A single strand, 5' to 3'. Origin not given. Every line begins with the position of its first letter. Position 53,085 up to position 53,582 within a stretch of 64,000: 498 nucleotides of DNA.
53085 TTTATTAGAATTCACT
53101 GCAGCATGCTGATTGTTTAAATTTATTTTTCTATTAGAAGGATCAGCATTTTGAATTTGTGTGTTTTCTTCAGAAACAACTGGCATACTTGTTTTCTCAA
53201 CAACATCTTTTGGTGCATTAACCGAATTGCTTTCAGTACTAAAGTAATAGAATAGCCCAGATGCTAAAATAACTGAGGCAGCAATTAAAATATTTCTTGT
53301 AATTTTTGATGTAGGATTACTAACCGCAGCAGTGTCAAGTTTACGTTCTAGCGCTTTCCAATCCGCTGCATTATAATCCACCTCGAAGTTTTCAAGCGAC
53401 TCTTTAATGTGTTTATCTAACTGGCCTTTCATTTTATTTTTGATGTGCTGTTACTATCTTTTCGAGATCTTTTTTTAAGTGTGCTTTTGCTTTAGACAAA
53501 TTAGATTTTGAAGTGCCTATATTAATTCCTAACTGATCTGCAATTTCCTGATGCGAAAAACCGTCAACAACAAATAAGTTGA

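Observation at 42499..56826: ECF sigma factor operon dedicated to a five-member family of T9SS type-B/PKD adhesins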

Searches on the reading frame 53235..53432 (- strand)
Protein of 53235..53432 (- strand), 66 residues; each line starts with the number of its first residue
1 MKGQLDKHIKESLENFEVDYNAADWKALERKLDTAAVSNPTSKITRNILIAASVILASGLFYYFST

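Call 35: find_homologous_proteins(query=A2, max_evalue=10)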
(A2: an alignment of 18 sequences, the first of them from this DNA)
Query A2 (18 sequences) (66 aa, profile of the alignment): 4 proteins with E <= 10 among 5241 candidates.
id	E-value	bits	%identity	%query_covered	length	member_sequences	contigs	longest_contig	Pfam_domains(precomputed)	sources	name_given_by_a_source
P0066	4.0e-22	96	44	92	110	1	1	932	-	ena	-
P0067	7.5e-18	82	51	53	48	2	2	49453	-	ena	-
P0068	6.9e-17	79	37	94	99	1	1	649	-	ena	-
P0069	2.8e-11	61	45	44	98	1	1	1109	-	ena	-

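Call 49: search_protein_representatives(alignment_id=A3)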
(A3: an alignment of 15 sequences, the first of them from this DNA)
Query: 15 sequences, 65 profile positions. Proteins with E-value up to 0.001 (for the whole library): 712; up to 1e-10: 65; up to 1e-30: 0. The best 150 are listed.
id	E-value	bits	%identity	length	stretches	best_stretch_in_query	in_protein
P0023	3.1e-28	113.7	-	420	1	1-65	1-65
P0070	4.0e-28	113.3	-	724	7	7-43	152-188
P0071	4.2e-27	110.0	-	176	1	1-64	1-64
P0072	5.9e-27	109.6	-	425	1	1-65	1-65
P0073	4.8e-26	106.7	-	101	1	1-64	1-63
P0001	3.7e-25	103.8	-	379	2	1-65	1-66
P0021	1.4e-24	101.9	-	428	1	1-63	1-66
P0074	3.0e-24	100.9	-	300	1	5-64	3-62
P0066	9.3e-24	99.3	-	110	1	1-65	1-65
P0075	7.6e-23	96.4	-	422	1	1-63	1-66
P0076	7.9e-22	93.1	-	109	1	1-65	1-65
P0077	1.2e-21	92.5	-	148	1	1-64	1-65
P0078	9.3e-21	89.7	-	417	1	1-65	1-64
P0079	1.9e-20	88.7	-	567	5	4-34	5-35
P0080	2.7e-20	88.2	-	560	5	4-35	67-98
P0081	1.0e-19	86.4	-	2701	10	17-42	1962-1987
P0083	1.4e-19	86.0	-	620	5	6-44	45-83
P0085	7.2e-18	80.5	-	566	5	4-34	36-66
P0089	1.5e-16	76.3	-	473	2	3-54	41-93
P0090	2.1e-16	75.7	-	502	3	1-35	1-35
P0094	1.8e-15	72.7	-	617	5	3-31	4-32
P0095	3.0e-15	72.1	-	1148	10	22-43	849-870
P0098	8.9e-15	70.6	-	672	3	4-39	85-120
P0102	6.4e-14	67.8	-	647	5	5-34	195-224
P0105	1.4e-13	66.7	-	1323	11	17-50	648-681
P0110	7.9e-13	64.3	-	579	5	5-33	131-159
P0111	1.3e-12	63.6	-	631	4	6-54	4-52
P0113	2.8e-12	62.5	-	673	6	1-34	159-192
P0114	3.0e-12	62.5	-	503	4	4-33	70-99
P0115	3.5e-12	62.2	-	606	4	4-33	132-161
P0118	6.4e-12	61.4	-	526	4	5-37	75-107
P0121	1.1e-11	60.7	-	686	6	4-35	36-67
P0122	1.1e-11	60.7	-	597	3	4-37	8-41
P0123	1.5e-11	60.2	-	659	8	1-33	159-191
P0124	1.9e-11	59.9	-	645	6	4-35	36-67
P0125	2.0e-11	59.8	-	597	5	4-34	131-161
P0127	3.3e-11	59.1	-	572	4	5-34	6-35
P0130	7.4e-11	58.0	-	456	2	3-37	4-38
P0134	2.4e-10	56.4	-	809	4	3-35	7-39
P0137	4.0e-10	55.6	-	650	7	4-35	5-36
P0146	1.4e-09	53.9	-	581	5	4-34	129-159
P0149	2.0e-09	53.4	-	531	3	3-49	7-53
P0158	6.2e-09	51.8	-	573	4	1-34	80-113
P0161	8.4e-09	51.4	-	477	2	3-39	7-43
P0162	1.0e-08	51.1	-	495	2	2-34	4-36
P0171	1.8e-08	50.3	-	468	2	3-38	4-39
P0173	1.9e-08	50.3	-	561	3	3-35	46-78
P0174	1.9e-08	50.2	-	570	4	6-33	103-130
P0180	2.2e-08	50.1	-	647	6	5-34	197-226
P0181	2.2e-08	50.1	-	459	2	3-45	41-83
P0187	3.6e-08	49.4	-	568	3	1-34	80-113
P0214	1.1e-07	47.8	-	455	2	2-36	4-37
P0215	1.1e-07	47.8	-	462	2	5-34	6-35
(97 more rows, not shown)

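Call 52: search_protein_families(library=pfam, proteins=[P0070, P0079, P0083, P0090, P0089, P0134, P0098, P0081, P0095, P0105], max_evalue=0.01)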
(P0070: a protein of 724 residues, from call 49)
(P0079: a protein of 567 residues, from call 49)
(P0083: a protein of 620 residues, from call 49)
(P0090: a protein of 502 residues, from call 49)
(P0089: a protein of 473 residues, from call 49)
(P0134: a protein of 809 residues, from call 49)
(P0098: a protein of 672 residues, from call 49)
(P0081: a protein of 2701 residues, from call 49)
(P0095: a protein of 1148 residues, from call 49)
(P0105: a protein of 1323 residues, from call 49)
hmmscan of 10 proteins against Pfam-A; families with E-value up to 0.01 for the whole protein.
P0070 (724 aa): 2 families
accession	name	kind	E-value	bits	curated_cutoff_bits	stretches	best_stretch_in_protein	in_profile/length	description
PF13568.12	OMP_b-brl_2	-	1.9e-06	28.5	27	1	534-703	34-172/175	Outer membrane protein beta-barrel domain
PF13505.12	OMP_b-brl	-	3.6e-05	24.4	28.7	1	518-719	24-172/175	Outer membrane protein beta-barrel domain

P0079 (567 aa): 2 families
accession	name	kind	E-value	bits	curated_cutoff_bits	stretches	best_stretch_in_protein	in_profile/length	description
PF13568.12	OMP_b-brl_2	-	1.7e-07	31.9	27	1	380-537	38-163/175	Outer membrane protein beta-barrel domain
PF13505.12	OMP_b-brl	-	0.0015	19.2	28.7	1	395-562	57-172/175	Outer membrane protein beta-barrel domain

P0083 (620 aa): 2 families
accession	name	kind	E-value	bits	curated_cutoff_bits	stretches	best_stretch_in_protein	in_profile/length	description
PF13568.12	OMP_b-brl_2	-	5e-08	33.7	27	1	400-519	7-120/175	Outer membrane protein beta-barrel domain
PF13505.12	OMP_b-brl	-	5.3e-05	23.9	28.7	1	408-616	24-173/175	Outer membrane protein beta-barrel domain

P0090 (502 aa): 0 families

P0089 (473 aa): 0 families

P0134 (809 aa): 3 families
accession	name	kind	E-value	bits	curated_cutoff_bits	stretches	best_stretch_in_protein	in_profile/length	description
PF13568.12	OMP_b-brl_2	-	9.5e-09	36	27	1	601-768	36-159/175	Outer membrane protein beta-barrel domain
PF13505.12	OMP_b-brl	-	0.00016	22.4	28.7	1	603-777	42-152/175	Outer membrane protein beta-barrel domain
PF23398.1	FAZ1_cons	-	0.00093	19.5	27.5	0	94-123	10-39/93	FAZ1, conserved domain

P0098 (672 aa): 3 families
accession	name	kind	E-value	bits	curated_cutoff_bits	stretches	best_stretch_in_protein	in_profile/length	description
PF13568.12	OMP_b-brl_2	-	3.7e-06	27.6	27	1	427-537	38-131/175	Outer membrane protein beta-barrel domain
PF13505.12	OMP_b-brl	-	0.00034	21.2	28.7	1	426-530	41-111/175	Outer membrane protein beta-barrel domain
PF05133.19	SPP1_portal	-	0.00049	19.6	25.5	1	217-275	33-88/416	Phage portal protein, SPP1 Gp6-like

P0081 (2701 aa): 7 families
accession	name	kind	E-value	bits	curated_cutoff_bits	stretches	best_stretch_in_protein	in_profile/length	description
PF07554.19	FIVAR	-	5.3e-84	277.3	29.2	11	2466-2529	1-71/71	FIVAR domain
PF13385.13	Laminin_G_3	-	1.7e-39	135.8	27.6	3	658-805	13-149/151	Concanavalin A-like lectin/glucanases superfamily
PF14323.11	GxGYxYP_C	-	1.1e-24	88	27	1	1250-1481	3-218/242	GxGYxYP putative glycoside hydrolase C-terminal domain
PF20578.4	aBig_2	-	1.7e-12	47.4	27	1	496-566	16-87/89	Atrophied bacterial Ig domain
PF17242.7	DUF5315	-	2.3e-11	43.7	27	0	1957-1981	4-27/77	Disordered region of unknown function (DUF5315)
PF22633.2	F5_F8_type_C_2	-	0.00055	20.9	27.8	1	1552-1651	2-90/91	NedA-like, galactose-binding domain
PF13801.11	Metal_resist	-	0.0013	19.3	29.2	0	2435-2479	54-98/125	Heavy-metal resistance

P0095 (1148 aa): 4 families
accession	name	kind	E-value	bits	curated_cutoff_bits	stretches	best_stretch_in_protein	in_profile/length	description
PF25119.1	HSNSD_N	-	9.2e-05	22.6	27.4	0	283-323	119-159/215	Heparan sulfate-N-deacetylase, N-terminal domain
PF14262.12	Cthe_2159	-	0.00047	19.9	25.8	0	104-188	38-123/262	Carbohydrate-binding domain-containing protein Cthe_2159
PF17855.7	MCM_lid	-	0.001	20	27.4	0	203-226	14-37/87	MCM AAA-lid domain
PF15392.11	Joubert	-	0.0027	17.8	27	0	446-479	295-328/334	Joubert syndrome-associated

P0105 (1323 aa): 2 families
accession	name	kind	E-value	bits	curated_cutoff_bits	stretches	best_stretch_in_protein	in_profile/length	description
PF00395.25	SLH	-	3.2e-41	139.5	20.8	3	89-131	2-44/44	S-layer homology domain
PF07554.19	FIVAR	-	4.1e-08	34.2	29.2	0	813-864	5-63/71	FIVAR domain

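Call 55: find_encoding_contigs(protein=P0079, flank=4000, max_places=3)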
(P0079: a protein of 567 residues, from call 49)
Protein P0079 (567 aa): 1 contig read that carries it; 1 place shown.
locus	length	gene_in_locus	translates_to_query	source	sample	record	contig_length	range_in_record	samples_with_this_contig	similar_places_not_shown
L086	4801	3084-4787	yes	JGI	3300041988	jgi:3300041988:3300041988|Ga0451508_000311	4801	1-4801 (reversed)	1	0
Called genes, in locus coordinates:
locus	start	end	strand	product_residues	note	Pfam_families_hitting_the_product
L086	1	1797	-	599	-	?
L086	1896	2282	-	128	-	-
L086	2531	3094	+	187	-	PF07638:Sigma70_ECF, PF04542:Sigma70_r2, PF08281:Sigma70_r4_2, PF04545:Sigma70_r4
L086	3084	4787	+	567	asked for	PF13568:OMP_b-brl_2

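Call 56: find_encoding_contigs(protein=P0090, flank=6000, max_places=3)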
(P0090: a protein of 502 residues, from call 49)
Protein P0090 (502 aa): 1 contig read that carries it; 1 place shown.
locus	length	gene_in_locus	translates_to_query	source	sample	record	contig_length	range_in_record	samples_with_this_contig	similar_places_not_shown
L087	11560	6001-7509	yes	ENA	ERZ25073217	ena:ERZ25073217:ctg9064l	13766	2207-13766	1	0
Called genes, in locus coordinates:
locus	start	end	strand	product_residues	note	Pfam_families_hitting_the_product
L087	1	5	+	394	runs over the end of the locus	PF03486:HI0933_like, PF13450:NAD_binding_8 (weak), PF22780:HI0933_like_1st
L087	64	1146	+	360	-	PF03415:Peptidase_C11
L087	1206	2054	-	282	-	PF11185:DUF2971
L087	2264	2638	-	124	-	-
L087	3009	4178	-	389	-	-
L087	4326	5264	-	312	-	PF00056:Ldh_1_N, PF02866:Ldh_1_C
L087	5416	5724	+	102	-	PF04542:Sigma70_r2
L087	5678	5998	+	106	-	PF08281:Sigma70_r4_2, PF04545:Sigma70_r4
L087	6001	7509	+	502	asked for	-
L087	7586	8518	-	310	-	PF08885:GSCFA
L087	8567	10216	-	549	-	PF02463:SMC_N, PF13175:AAA_15, PF13476:AAA_23, PF13555:AAA_29 (faint), PF13304:AAA_21 (faint)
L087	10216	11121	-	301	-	PF16119:DUF4835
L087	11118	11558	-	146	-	?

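Call 57: find_encoding_contigs(protein=P0070, flank=4000, max_places=2)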
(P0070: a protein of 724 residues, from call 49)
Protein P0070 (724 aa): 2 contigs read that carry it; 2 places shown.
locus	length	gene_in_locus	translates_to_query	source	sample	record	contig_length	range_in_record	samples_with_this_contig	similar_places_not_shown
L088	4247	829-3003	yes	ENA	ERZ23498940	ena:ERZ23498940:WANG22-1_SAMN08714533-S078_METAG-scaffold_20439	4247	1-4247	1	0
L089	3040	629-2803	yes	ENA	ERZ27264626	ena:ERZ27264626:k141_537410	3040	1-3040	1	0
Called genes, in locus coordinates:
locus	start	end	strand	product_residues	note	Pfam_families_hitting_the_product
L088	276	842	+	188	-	PF07638:Sigma70_ECF, PF04542:Sigma70_r2, PF08281:Sigma70_r4_2, PF04545:Sigma70_r4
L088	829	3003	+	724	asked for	PF13568:OMP_b-brl_2 (weak)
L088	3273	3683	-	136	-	-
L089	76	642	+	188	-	PF07638:Sigma70_ECF, PF04542:Sigma70_r2, PF08281:Sigma70_r4_2, PF04545:Sigma70_r4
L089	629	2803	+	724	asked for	PF13568:OMP_b-brl_2 (weak)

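Call 58: find_encoding_contigs(protein=P0089, flank=6000, max_places=2)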
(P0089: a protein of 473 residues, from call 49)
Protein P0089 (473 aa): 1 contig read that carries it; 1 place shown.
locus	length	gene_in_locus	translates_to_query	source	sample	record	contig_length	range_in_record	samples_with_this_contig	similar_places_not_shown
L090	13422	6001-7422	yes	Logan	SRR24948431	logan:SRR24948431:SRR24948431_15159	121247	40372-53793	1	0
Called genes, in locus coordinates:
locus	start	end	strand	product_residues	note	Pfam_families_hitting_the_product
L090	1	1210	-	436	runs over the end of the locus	-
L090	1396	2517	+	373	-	PF07291:MauE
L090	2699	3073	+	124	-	-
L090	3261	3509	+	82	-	PF03693:ParD_antitoxin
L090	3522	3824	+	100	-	PF05016:ParE_toxin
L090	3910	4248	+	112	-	PF13392:HNH_3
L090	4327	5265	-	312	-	PF00056:Ldh_1_N, PF03721:UDPG_MGDP_dh_N (weak), PF02866:Ldh_1_C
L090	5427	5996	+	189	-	PF07638:Sigma70_ECF (weak), PF04542:Sigma70_r2, PF08281:Sigma70_r4_2, PF04545:Sigma70_r4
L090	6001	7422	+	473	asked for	-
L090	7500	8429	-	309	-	PF08885:GSCFA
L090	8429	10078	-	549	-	PF02463:SMC_N, PF13175:AAA_15, PF13401:AAA_22 (faint), PF13476:AAA_23, PF13555:AAA_29 (faint), PF13304:AAA_21 (faint)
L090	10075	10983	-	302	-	PF16119:DUF4835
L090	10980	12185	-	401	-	PF02441:Flavoprotein, PF04127:DFP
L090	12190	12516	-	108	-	PF01192:RNA_pol_Rpb6 (weak)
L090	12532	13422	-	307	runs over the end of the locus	PF13525:YfiO, PF13174:TPR_6 (faint)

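Call 59: find_encoding_contigs(protein=P0134, flank=4000, max_places=2)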
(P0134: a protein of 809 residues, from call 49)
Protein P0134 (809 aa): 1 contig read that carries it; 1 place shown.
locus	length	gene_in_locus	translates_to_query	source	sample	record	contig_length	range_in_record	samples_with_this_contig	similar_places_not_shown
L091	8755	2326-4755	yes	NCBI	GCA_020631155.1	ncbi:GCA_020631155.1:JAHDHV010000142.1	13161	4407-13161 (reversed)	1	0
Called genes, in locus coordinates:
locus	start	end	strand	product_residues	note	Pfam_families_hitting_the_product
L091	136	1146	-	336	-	PF04116:FA_hydroxylase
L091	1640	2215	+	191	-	PF07638:Sigma70_ECF, PF04542:Sigma70_r2, PF08281:Sigma70_r4_2, PF04545:Sigma70_r4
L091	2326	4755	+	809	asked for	PF13568:OMP_b-brl_2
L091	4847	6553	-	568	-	PF00512:HisKA (faint), PF02518:HATPase_c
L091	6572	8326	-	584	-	PF08448:PAS_4 (weak), PF00512:HisKA (weak), PF02518:HATPase_c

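Call 65: search_protein_families(library=pfam, alignment_id=A5, max_evalue=0.001)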
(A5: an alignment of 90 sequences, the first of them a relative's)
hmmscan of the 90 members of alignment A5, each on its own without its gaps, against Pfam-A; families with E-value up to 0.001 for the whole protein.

A. member 1, P0070 (724 aa): 2 families
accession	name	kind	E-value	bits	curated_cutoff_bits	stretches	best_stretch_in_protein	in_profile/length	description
PF13568.12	OMP_b-brl_2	-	1.9e-06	28.5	27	1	534-703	34-172/175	Outer membrane protein beta-barrel domain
PF13505.12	OMP_b-brl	-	3.6e-05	24.4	28.7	1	518-719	24-172/175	Outer membrane protein beta-barrel domain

B. families by the number of members that match (of 90 scanned): 27 families (the first 25 are shown)
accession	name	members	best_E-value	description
PF13568.12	OMP_b-brl_2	37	5.1e-14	Outer membrane protein beta-barrel domain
PF18911.6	PKD_4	24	8.9e-32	PKD domain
PF13505.12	OMP_b-brl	24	9e-09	Outer membrane protein beta-barrel domain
PF13585.12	CHU_C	22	1.2e-16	CHU_C Type IX secretion signal domain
PF00801.26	PKD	20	2.3e-24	PKD domain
PF16820.11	PKD_3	5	7.8e-06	PKD-like domain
PF11751.14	PorP_SprF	3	1e-23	Type IX secretion system membrane protein PorP/SprF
PF18981.6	InlK_D3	2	7.6e-06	Internalin K domain (D3/D4)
PF08329.16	ChitinaseA_N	2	0.0004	Chitinase A, N-terminal domain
PF18719.7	ArlS_N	2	0.00043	ArlS sensor domain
PF17088.10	YCF90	1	3.6e-09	Uncharacterised protein family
PF25119.1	HSNSD_N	1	1.7e-07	Heparan sulfate-N-deacetylase, N-terminal domain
PF12245.14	Big_3_2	1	9.4e-06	Bacterial Ig-like domain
PF20353.3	DUF6648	1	1.3e-05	Family of unknown function (DUF6648)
PF17615.7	C166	1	2.2e-05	Family of unknown function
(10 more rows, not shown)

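Call 66: search_protein_families(library=pfam, proteins=[P0102, P0174, P0180, P0113, P0115, P0123, P0146, P0094, P0137, P0110], max_evalue=0.001)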
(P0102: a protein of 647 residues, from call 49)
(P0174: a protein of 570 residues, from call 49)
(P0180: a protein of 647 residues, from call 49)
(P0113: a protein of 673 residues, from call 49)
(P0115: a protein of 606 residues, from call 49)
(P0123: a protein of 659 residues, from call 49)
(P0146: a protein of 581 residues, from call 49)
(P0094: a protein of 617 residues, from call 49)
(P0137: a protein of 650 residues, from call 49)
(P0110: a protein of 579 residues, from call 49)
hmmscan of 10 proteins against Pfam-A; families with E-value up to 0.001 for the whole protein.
P0102 (647 aa): 2 families
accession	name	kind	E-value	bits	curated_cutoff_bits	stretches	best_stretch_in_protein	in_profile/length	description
PF13568.12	OMP_b-brl_2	-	2.4e-08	34.7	27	1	449-606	23-165/175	Outer membrane protein beta-barrel domain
PF13505.12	OMP_b-brl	-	1.6e-06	28.9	28.7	1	434-606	19-149/175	Outer membrane protein beta-barrel domain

P0174 (570 aa): 2 families
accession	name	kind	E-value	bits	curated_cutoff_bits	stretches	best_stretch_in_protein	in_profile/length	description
PF13568.12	OMP_b-brl_2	-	1e-07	32.6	27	1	381-481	32-129/175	Outer membrane protein beta-barrel domain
PF13505.12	OMP_b-brl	-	0.0004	21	28.7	1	371-562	26-172/175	Outer membrane protein beta-barrel domain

P0180 (647 aa): 2 families
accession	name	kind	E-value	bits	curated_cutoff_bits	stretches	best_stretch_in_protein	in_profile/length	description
PF13568.12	OMP_b-brl_2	-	1e-08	35.9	27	1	452-606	23-163/175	Outer membrane protein beta-barrel domain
PF13505.12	OMP_b-brl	-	3.6e-06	27.7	28.7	1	444-606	22-149/175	Outer membrane protein beta-barrel domain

P0113 (673 aa): 1 family
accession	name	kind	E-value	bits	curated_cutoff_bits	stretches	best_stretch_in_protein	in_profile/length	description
PF13568.12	OMP_b-brl_2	-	2.3e-08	34.8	27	1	468-598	15-142/175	Outer membrane protein beta-barrel domain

P0115 (606 aa): 2 families
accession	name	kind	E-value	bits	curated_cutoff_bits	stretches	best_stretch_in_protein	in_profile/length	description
PF13505.12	OMP_b-brl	-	0.00024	21.8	28.7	1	416-603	29-175/175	Outer membrane protein beta-barrel domain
PF13568.12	OMP_b-brl_2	-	0.00058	20.4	27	0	424-576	34-166/175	Outer membrane protein beta-barrel domain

P0123 (659 aa): 2 families
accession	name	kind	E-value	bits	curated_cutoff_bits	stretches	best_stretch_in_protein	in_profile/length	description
PF13568.12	OMP_b-brl_2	-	1.7e-06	28.6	27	1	446-609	9-156/175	Outer membrane protein beta-barrel domain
PF13505.12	OMP_b-brl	-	0.00067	20.3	28.7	0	448-618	22-149/175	Outer membrane protein beta-barrel domain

P0146 (581 aa): 2 families
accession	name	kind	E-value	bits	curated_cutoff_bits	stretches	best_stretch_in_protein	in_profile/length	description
PF13568.12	OMP_b-brl_2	-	4.5e-10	40.3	27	1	379-549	7-168/175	Outer membrane protein beta-barrel domain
PF13505.12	OMP_b-brl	-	2.6e-06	28.2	28.7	1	383-576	22-175/175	Outer membrane protein beta-barrel domain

P0094 (617 aa): 2 families
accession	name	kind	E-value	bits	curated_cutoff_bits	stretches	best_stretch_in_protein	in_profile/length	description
PF13568.12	OMP_b-brl_2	-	2.2e-12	47.8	27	1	428-590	30-171/175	Outer membrane protein beta-barrel domain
PF13505.12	OMP_b-brl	-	9e-09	36.2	28.7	1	426-582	32-149/175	Outer membrane protein beta-barrel domain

P0137 (650 aa): 2 families
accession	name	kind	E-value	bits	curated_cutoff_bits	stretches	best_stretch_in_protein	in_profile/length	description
PF13568.12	OMP_b-brl_2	-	7.5e-14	52.6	27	1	427-558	7-127/175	Outer membrane protein beta-barrel domain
PF13505.12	OMP_b-brl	-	8.5e-06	26.5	28.7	1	429-644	20-172/175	Outer membrane protein beta-barrel domain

P0110 (579 aa): 2 families
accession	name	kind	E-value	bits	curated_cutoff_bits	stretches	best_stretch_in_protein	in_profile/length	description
PF13568.12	OMP_b-brl_2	-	4.9e-11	43.4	27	1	372-488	12-130/175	Outer membrane protein beta-barrel domain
PF13505.12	OMP_b-brl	-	6.1e-08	33.5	28.7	1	379-571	26-175/175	Outer membrane protein beta-barrel domain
